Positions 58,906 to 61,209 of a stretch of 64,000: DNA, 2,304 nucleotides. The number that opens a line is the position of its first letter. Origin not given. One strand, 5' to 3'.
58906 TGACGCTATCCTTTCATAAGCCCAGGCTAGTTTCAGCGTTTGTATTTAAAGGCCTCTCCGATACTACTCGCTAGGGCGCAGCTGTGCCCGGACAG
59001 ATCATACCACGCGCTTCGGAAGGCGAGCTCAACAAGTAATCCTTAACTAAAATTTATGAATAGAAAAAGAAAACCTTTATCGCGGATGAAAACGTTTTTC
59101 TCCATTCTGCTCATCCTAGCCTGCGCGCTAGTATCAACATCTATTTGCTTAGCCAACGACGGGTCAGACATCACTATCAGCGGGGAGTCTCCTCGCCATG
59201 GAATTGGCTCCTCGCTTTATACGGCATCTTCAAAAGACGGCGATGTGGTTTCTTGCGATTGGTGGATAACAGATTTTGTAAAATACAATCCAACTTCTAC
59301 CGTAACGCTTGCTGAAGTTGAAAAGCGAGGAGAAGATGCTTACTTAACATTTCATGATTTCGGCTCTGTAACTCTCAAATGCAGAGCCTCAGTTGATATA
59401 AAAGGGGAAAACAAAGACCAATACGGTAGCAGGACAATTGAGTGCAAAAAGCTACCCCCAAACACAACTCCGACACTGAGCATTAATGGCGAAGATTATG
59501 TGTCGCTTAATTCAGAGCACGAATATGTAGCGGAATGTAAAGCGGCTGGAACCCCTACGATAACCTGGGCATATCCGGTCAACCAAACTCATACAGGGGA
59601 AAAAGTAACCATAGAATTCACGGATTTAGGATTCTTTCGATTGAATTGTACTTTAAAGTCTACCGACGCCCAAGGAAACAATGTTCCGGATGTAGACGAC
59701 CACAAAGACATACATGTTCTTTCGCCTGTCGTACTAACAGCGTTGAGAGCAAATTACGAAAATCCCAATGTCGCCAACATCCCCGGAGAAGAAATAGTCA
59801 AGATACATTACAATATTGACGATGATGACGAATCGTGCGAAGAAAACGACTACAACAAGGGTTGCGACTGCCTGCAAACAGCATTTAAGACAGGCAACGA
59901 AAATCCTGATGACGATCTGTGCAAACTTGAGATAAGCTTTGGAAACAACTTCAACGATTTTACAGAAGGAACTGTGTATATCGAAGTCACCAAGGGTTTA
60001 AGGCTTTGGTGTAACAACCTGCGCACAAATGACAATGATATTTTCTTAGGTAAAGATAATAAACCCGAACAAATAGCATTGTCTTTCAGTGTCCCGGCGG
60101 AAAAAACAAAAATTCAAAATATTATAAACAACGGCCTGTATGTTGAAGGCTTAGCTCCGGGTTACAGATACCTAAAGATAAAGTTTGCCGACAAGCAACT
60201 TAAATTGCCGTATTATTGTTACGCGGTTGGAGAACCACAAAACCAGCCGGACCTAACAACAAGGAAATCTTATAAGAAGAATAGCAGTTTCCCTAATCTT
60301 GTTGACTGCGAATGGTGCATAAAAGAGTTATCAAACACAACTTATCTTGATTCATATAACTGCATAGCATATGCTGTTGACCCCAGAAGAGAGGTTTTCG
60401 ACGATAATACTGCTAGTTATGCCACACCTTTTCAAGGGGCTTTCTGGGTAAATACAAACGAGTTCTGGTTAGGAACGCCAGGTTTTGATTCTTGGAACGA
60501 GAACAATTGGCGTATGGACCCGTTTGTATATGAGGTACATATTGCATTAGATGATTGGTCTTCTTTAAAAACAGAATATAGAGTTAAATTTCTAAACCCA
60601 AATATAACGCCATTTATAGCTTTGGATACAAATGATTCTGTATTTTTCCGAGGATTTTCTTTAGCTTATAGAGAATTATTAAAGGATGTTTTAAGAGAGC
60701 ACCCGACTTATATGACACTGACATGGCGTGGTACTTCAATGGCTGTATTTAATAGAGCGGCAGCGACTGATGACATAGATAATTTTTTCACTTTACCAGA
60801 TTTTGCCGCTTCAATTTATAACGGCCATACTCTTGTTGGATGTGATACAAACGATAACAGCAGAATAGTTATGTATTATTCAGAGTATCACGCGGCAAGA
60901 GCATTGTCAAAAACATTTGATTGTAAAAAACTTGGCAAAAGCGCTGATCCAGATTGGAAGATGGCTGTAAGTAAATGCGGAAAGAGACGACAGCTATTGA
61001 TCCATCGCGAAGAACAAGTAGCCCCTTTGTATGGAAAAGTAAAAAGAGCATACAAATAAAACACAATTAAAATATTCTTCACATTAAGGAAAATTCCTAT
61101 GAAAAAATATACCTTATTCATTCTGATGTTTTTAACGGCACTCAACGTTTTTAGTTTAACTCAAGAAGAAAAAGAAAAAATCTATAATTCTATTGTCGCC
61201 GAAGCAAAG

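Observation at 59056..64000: Third cassette copy (B3-C3-D3-D4) running off the window, with shuffled gene order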

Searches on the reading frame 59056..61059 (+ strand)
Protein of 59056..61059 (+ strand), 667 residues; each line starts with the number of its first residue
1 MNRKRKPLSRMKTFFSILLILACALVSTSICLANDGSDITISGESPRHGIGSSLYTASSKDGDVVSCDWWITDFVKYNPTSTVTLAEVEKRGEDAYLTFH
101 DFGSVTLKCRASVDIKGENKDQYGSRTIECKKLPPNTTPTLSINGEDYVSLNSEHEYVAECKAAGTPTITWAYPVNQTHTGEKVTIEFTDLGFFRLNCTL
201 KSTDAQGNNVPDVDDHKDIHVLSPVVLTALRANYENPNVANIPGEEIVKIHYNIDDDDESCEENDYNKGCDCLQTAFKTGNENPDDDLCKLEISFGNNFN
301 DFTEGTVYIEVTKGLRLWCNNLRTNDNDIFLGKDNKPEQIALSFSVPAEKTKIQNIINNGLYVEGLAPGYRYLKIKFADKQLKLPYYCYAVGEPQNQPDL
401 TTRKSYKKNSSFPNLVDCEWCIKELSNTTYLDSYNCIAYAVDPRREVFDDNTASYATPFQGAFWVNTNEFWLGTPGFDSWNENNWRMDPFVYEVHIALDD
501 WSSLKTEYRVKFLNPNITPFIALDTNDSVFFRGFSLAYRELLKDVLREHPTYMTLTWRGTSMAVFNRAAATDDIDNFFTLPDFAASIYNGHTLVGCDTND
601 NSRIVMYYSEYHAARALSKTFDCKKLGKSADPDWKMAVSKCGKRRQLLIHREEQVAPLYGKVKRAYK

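Call 8: search_protein_families(library=pfam, proteins=[window:59056-61059:+], max_evalue=1)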
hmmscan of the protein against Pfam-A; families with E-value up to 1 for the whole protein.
window:59056-61059:+ (667 aa): 1 family
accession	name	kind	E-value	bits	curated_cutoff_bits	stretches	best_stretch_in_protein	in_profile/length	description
PF24738.1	DUF7689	-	0.057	14.6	22.6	0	432-450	8-26/118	Domain of unknown function (DUF7689)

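Call 9: search_protein_families(library=ncbifam, proteins=[window:59056-61059:+], max_evalue=1)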
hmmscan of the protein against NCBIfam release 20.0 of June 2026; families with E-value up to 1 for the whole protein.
window:59056-61059:+ (667 aa): 0 families

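Call 12: find_homologous_proteins(query=window:59056-61059:+, max_evalue=0.001)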
Query window:59056-61059:+ (667 aa): 21 proteins with E <= 0.001 among 7096 candidates.
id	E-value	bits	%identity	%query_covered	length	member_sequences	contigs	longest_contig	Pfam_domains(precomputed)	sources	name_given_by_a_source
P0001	0.0e+0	1552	100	99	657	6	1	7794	-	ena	-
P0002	0.0e+0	1330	88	99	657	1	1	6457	-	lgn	-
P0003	1.7e-296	1003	67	100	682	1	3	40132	-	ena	-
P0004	5.8e-266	903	62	100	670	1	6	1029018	-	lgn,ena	-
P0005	9.6e-249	846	59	98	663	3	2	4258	-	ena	-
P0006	2.9e-211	722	52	98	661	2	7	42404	-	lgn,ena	-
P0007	4.2e-203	695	51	99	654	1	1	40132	-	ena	-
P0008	3.7e-179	616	71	60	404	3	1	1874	-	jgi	-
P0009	3.1e-152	527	43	98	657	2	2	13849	-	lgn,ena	-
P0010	3.9e-130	454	41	89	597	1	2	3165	-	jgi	-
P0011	2.2e-121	425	39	98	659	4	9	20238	-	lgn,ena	-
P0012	3.8e-115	404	38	99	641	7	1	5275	-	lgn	-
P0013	7.5e-115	403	38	99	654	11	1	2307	-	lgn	-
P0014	2.7e-111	391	37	99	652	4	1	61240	-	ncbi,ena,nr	ncbi:hypothetical protein J6X96_03555 [bacterium]|nr:hypothetical protein [bacterium]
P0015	7.2e-110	387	37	98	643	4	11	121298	-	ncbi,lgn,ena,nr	ncbi:hypothetical protein J6X96_06900 [bacterium]|nr:hypothetical protein [bacterium]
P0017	4.9e-41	159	27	96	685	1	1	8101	-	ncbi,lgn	-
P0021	5.8e-21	93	30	67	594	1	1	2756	-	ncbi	-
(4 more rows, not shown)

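Call 16: find_encoding_contigs(protein=P0004, flank=10000, max_places=2)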
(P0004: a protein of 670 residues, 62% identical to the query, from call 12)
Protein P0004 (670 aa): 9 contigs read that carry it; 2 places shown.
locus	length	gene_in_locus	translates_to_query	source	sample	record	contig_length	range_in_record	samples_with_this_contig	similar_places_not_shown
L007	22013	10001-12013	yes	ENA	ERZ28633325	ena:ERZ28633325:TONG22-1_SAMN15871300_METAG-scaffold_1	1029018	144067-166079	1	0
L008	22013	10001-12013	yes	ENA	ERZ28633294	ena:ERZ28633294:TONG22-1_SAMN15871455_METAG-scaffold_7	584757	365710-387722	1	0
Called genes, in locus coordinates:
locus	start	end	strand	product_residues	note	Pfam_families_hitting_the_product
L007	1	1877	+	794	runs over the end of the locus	PF03958:Secretin_N (weak), PF00263:Secretin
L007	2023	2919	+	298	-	PF02739:5_3_exonuc_N, PF01367:5_3_exonuc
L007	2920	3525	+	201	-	PF01121:CoaE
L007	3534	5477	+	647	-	PF07497:Rho_RNA_bind, PF00006:ATP-synt_ab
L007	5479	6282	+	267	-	PF10502:Peptidase_S26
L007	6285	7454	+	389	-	PF08486:SpoIID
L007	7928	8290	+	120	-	PF02547:Queuosine_synth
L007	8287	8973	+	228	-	PF00899:ThiF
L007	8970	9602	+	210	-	-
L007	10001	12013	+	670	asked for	-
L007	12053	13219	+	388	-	-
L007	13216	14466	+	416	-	-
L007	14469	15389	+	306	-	-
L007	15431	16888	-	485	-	PF00474:SSF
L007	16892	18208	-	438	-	PF00501:AMP-binding, PF14535:AMP-binding_C_2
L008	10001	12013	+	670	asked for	-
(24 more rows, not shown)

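Call 17: find_encoding_contigs(protein=P0003, flank=10000, max_places=2)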
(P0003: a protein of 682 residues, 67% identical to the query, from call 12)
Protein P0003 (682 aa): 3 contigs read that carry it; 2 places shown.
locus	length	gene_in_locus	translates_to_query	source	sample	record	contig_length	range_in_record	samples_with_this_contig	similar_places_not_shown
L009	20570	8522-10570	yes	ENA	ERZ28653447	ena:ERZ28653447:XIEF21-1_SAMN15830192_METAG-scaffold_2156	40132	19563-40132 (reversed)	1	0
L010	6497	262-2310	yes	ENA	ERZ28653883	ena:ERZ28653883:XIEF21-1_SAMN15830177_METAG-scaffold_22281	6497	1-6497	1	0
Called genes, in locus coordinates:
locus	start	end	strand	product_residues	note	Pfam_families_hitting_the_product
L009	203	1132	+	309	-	PF02661:Fic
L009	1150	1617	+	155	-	PF02525:Flavodoxin_2 (faint), PF03358:FMN_red (weak), PF12682:Flavodoxin_4, PF12724:Flavodoxin_5 (faint)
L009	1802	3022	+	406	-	PF00155:Aminotran_1_2, PF01041:DegT_DnrJ_EryC1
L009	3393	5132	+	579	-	PF01855:POR_N (weak), PF02776:TPP_enzyme_N, PF00205:TPP_enzyme_M, PF02775:TPP_enzyme_C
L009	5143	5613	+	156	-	PF01842:ACT, PF22629:ACT_AHAS_ss, PF13710:ACT_5, PF10369:ALS_ss_C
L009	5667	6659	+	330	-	PF01488:Shikimate_DH (faint), PF02826:2-Hacid_dh_C, PF03446:NAD_binding_2 (weak), PF03807:F420_oxidored (weak), PF07991:KARI_N, PF01450:KARI_C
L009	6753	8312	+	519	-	PF00682:HMGL-like, PF22617:HCS_D2, PF08502:LeuA_dimer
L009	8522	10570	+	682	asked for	-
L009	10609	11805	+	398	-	-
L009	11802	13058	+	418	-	-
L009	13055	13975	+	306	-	-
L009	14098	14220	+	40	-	-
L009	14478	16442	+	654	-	-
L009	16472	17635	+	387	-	-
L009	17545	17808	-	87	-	-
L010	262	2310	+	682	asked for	-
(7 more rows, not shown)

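Call 18: find_encoding_contigs(protein=P0015, flank=10000, max_places=2)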
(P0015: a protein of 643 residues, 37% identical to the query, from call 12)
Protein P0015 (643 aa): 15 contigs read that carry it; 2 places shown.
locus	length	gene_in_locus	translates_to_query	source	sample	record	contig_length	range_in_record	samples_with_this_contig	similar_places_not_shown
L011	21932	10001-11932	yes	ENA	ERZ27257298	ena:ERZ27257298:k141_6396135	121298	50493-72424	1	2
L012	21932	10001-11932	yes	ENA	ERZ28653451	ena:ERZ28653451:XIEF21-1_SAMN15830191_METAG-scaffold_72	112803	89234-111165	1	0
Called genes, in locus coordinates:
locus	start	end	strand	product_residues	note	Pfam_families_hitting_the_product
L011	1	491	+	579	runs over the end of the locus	PF01855:POR_N (weak), PF02776:TPP_enzyme_N, PF00205:TPP_enzyme_M, PF02775:TPP_enzyme_C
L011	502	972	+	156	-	PF01842:ACT, PF22629:ACT_AHAS_ss, PF13710:ACT_5, PF10369:ALS_ss_C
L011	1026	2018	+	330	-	PF01488:Shikimate_DH (faint), PF02826:2-Hacid_dh_C, PF03446:NAD_binding_2 (weak), PF03807:F420_oxidored (weak), PF07991:KARI_N, PF01450:KARI_C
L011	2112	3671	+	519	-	PF00682:HMGL-like, PF22617:HCS_D2, PF08502:LeuA_dimer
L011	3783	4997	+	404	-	PF03781:FGE-sulfatase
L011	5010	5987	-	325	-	PF04140:ICMT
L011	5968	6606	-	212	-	PF01790:LGT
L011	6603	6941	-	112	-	-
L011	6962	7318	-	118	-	-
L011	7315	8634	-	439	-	PF23545:Zn_ribbon_HMPTM, PF04055:Radical_SAM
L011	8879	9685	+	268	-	PF25084:LbH_EIF2B (faint), PF25087:GMPPB_C (faint), PF00132:Hexapep (weak), PF13720:Acetyltransf_11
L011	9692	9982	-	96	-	-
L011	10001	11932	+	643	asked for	-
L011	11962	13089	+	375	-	-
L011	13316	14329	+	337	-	-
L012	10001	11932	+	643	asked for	-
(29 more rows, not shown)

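Call 27: find_related_loci(query=A1, collection=genome_contigs, flank=10000)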
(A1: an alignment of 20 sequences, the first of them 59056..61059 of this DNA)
Query A1 (667 aa) in genome_contigs; peptide patterns used: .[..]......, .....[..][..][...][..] (x = any residue, [..] = any of these).
32 stretches matched a pattern; 2 encode a relative of the query (tblastn E <= 1e-3); 2 distinct loci.
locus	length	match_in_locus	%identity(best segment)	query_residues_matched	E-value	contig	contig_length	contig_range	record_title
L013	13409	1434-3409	28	20-666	6e-38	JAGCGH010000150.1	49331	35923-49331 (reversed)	Bacterium isolate RGIG9765 Yak_Omasum-5__c936696, whole genome shotgun sequence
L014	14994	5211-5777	26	248-443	2e-14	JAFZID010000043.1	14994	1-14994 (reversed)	Bacterium isolate RGIG7788 Water_buffalos_Reticulum-1__c163787, whole genome shotgun sequence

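Call 32: predict_structure(alignment_id=A1)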
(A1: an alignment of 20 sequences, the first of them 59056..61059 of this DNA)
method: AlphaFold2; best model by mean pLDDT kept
length: 667 residues; sequences in the alignment: 20
mean_pLDDT: 80.9   pTM: 0.70
mean pLDDT of the five models: 80.9, 73.5, 67.6, 66.3, 64.7
residues with pLDDT >= 90: 210; 70-90: 337; 50-70: 80; < 50: 40
segments of 3 or more residues with pLDDT < 50: 1-12, 14-16, 18-36, 258-260
pLDDT, mean of each block of 10 residues (from residue 1): 34 47 38 50 87 88 85 90 88 85 93 79 91 81 91 89 85 75 87 91 81 92 91 88 87 60 54 55 73 85 89 84 61 71 91 89 87 90 91 82 84 85 81 85 71 54 83 86 77 92 95 92 85 90 91 86 67 78 66 90 91 91 86 92 87 90 93
secondary structure, 60 per line:
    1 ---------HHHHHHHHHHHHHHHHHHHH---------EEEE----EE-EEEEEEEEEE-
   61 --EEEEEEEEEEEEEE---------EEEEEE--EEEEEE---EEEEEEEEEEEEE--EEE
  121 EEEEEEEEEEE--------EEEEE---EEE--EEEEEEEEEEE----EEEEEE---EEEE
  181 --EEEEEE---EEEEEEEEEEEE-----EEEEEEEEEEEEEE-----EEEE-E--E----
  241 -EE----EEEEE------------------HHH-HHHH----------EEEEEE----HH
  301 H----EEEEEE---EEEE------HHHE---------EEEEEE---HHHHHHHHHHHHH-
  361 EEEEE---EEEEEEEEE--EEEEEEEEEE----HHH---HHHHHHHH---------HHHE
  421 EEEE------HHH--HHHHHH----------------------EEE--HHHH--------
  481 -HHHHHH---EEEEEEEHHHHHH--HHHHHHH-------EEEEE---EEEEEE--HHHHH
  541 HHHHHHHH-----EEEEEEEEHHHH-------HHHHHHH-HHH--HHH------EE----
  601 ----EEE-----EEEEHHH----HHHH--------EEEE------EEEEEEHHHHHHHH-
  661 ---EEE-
elements in order: H10-29 E39-42 E50-59 E63-76 E86-91 E94-99 E103-115 E118-131 E140-144 E148-150 E153-163 E168-173 E177-180 E183-188 E192-203 E209-222 E228-231 E248-252 H275-278 E289-294 E306-311 E315-318 E338-343 H347-359 E361-365 E369-377 E380-389 H400-407 E420-424 H436-441 E464-466 H469-472 H482-487 E491-497 H498-503 H506-512 E520-524 E528-533 H536-548 E554-561 H562-565 H573-579 E605-607 E613-616 H624-627 E636-639 E646-651 H652-659 E664-666
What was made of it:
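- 59056..61059 (+): B3: exported multidomain protein, 667 aa (657 aa if it starts at 59086). AlphaFold model has pLDDT 81 (call 32).
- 59167..59730 (+): B3 residues 38-225: two Ig-like beta-sandwich domains, the constant presentation part. All-beta in the model (call 32).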

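Call 34: search_protein_representatives(alignment_id=A1)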
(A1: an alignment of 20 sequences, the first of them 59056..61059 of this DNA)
Query: 20 sequences, 649 profile positions. Proteins with E-value up to 0.001 (for the whole library): 353; up to 1e-10: 161; up to 1e-30: 25. The best 150 are listed.
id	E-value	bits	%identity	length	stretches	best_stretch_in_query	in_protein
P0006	9.5e-264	893.2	-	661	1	1-649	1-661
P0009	1.4e-256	869.5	-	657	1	1-649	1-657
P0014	1.6e-253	859.4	-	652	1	6-649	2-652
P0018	4.1e-207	706.0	-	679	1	1-649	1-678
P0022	2.9e-160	551.3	-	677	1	8-649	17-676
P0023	1.1e-130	453.6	-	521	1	140-649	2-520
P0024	4.3e-128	445.0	-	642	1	44-649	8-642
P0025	5.0e-125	434.9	-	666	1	14-649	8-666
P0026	7.7e-91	321.9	-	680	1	10-649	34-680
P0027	2.2e-89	317.1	-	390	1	31-396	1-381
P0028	7.7e-77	275.6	-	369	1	286-649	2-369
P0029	4.8e-73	263.1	-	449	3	186-434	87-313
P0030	4.0e-65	236.9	-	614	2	11-446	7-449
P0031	9.9e-64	232.3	-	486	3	197-434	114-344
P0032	2.0e-53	198.3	-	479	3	226-434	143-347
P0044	3.7e-30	121.4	-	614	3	235-437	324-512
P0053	1.5e-25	106.1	-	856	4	229-383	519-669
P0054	2.2e-25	105.6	-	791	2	204-424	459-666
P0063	1.2e-23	99.9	-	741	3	219-437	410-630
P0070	8.7e-22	93.7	-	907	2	211-424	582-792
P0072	1.6e-21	92.8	-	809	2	232-424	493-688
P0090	5.2e-19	84.6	-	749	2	228-435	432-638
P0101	6.3e-18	81.0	-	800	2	234-424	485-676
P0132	1.2e-15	73.4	-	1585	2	219-434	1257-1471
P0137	2.3e-15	72.5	-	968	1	188-436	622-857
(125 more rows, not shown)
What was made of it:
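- On Pfam DUF7689 (PF24738): The A1 profile hits 353 proteins (call 34).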

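Call 35: search_protein_families(library=pfam, proteins=[P0053, P0054, P0063, P0070, P0072, P0090, P0101, P0132, P0137, P0044], max_evalue=0.01)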
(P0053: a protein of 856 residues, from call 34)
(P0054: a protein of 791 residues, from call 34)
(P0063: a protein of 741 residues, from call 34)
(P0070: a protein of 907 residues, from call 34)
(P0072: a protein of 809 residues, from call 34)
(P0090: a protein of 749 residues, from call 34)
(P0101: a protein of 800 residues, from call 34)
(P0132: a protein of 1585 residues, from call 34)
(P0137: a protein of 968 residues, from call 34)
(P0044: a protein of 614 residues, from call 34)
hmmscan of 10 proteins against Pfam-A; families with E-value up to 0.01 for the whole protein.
P0053 (856 aa): 1 family
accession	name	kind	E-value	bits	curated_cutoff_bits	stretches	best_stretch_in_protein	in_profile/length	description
PF24738.1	DUF7689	-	5.6e-07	30.7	22.6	1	720-856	8-118/118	Domain of unknown function (DUF7689)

P0054 (791 aa): 1 family
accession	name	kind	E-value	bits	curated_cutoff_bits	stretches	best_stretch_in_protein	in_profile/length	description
PF24738.1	DUF7689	-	3.9e-11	44.1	22.6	1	651-786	2-117/118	Domain of unknown function (DUF7689)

P0063 (741 aa): 1 family
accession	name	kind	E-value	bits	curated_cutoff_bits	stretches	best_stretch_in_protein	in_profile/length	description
PF24738.1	DUF7689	-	1.8e-17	64.5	22.6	1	606-738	6-118/118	Domain of unknown function (DUF7689)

P0070 (907 aa): 3 families
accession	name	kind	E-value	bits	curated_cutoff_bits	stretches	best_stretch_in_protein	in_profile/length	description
PF24738.1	DUF7689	-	1.5e-19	71.3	22.6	1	781-905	6-118/118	Domain of unknown function (DUF7689)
PF02415.23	Chlam_PMP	-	6.5e-17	60.2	20.6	2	70-87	1-18/19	Chlamydia polymorphic membrane protein (Chlamydia_PMP) repeat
PF00181.30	Ribosomal_L2_N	-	0.0071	16.8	23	0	42-62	1-21/77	Ribosomal Proteins L2, RNA binding N-terminal domain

P0072 (809 aa): 1 family
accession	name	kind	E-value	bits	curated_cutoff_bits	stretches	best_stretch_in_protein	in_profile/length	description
PF24738.1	DUF7689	-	3.7e-08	34.5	22.6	1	673-809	2-118/118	Domain of unknown function (DUF7689)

P0090 (749 aa): 1 family
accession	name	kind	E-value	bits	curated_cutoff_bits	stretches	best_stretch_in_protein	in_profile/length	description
PF24738.1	DUF7689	-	1.2e-12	49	22.6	1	612-749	2-118/118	Domain of unknown function (DUF7689)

P0101 (800 aa): 3 families
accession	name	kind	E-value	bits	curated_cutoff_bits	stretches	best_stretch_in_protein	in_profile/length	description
PF24738.1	DUF7689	-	5.9e-12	46.8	22.6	1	661-799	2-117/118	Domain of unknown function (DUF7689)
PF13860.13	FlgD_ig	-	4.9e-10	39.7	27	1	302-355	24-76/79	FlgD Ig-like domain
PF13585.12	CHU_C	-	0.00075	20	27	1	302-357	28-75/86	CHU_C Type IX secretion signal domain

P0132 (1585 aa): 1 family
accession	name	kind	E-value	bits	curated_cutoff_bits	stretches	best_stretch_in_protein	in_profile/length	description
PF24738.1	DUF7689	-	6.5e-12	46.6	22.6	1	1446-1578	2-118/118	Domain of unknown function (DUF7689)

P0137 (968 aa): 4 families
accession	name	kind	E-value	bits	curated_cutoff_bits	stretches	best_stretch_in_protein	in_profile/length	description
PF24738.1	DUF7689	-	1.3e-12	48.9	22.6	1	831-960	2-110/118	Domain of unknown function (DUF7689)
PF02494.22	HYR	-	4.8e-12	46.5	21.7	1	466-550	2-81/81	HYR domain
PF18981.6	InlK_D3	-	2.8e-06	27.8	25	0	353-384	44-75/75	Internalin K domain (D3/D4)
PF19077.6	Big_13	-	3e-05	24.9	27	0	357-385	73-101/102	Bacterial Ig-like domain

P0044 (614 aa): 2 families
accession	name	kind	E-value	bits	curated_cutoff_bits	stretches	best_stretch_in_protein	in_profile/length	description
PF24738.1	DUF7689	-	4.1e-15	57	22.6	1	482-612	2-118/118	Domain of unknown function (DUF7689)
PF00801.26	PKD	-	0.0049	17.3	23.5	0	19-103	2-77/80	PKD domain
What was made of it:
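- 59731..60240 (+): B3 residues 226-395: conserved acidic beta domain (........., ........, LRLW and YVEG motifs). This is the region shared with 353 proteins in the exhaustive HMM search, always placed just before DUF7689 (calls 34, 35).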

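Call 38: fold_search(model_id=the predicted structure, library=pdb)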
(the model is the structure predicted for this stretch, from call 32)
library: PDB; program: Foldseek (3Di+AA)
matches with E <= 10: 1478; with E <= 0.001: 271
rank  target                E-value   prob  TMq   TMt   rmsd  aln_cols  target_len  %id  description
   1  6fg9_B                2.1e-08  1.00  0.12  0.09  20.9       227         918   17  Mouse SORCS2 ectodomain (sortilin related VPS10 domain containing receptor 2) (released 2018-08-01)
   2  4aq1_C                6.3e-08  1.00  0.11  0.12  19.5       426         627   11  Structure of the SbsB S-layer protein of Geobacillus stearothermophilus PV72p2 in complex with nanobody KB6 (released 2012-06-13)
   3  6fg9_A                1.2e-07  1.00  0.12  0.09  20.1       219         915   16  Mouse SORCS2 ectodomain (sortilin related VPS10 domain containing receptor 2) (released 2018-08-01)
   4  6ffy_A                2.7e-07  1.00  0.13  0.10  19.9       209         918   16  Structure of the mouse SorCS2-NGF complex (released 2018-08-01)
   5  9fls_A                4.0e-07  0.99  0.10  0.19  39.4       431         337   10  CryoEM structure of the fragment-3 (2061-2397) in the grappling hook protein A (GhpA) in the bacterium Aureispira sp.  (released 2024-10-16)
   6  6eg0_B                6.5e-07  1.00  0.11  0.21  27.7       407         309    7  Crystal structure of Dpr4 Ig1-Ig2 in complex with DIP-Eta Ig1-Ig3 (released 2018-11-28)
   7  2jll                  6.5e-07  1.00  0.12  0.18  24.3       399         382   10  Crystal structure of NCAM2 IgIV-FN3II (released 2009-11-17)
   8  5uv6_A                9.6e-07  1.00  0.11  0.25  27.8       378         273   11  Crystal structure of human Opioid Binding Protein/Cell Adhesion Molecule Like (OPCML) (released 2018-03-21)
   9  8ayh_C                9.6e-07  0.98  0.12  0.13  19.6       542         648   11  Structure of Complement C5 in Complex with small molecule inhibitor and CVF (released 2022-12-21)
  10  7pg0_A                1.0e-06  1.00  0.11  0.10  30.8       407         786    9  Low resolution Cryo-EM structure of full-length insulin receptor bound to 3 insulin with visible ddm micelle, conf 1 (released 2022-02-02)
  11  5uv6_B                1.2e-06  1.00  0.11  0.25  27.6       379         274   10  Crystal structure of human Opioid Binding Protein/Cell Adhesion Molecule Like (OPCML) (released 2018-03-21)
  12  6dle_A                1.3e-06  1.00  0.12  0.25  25.9       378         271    8  Crystal structure of IgLON5 homodimer (released 2019-04-10)
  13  9nwu_A                1.5e-06  1.00  0.10  0.25  15.3       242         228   10  Crystal structure of a high affinity VL-VH tetrabody for the erythropoietin receptor (released 2025-10-01)
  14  9flv_A                1.6e-06  1.00  0.14  0.19  28.5       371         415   10  CryoEM structure of the fragment-5 (2393-2807) in the grappling hook protein A (GhpA) in the bacterium Aureispira sp.  (released 2024-10-16)
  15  9flw_A                1.6e-06  1.00  0.11  0.14  29.9       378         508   11  CryoEM structure of the fragment-6 (3571-4078) in the grappling hook protein A (GhpA) in the bacterium Aureispira sp.  (released 2024-10-16)
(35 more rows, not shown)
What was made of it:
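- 59167..59730 (+): Foldseek hits are Ig, FN3 and S-layer proteins (call 38).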
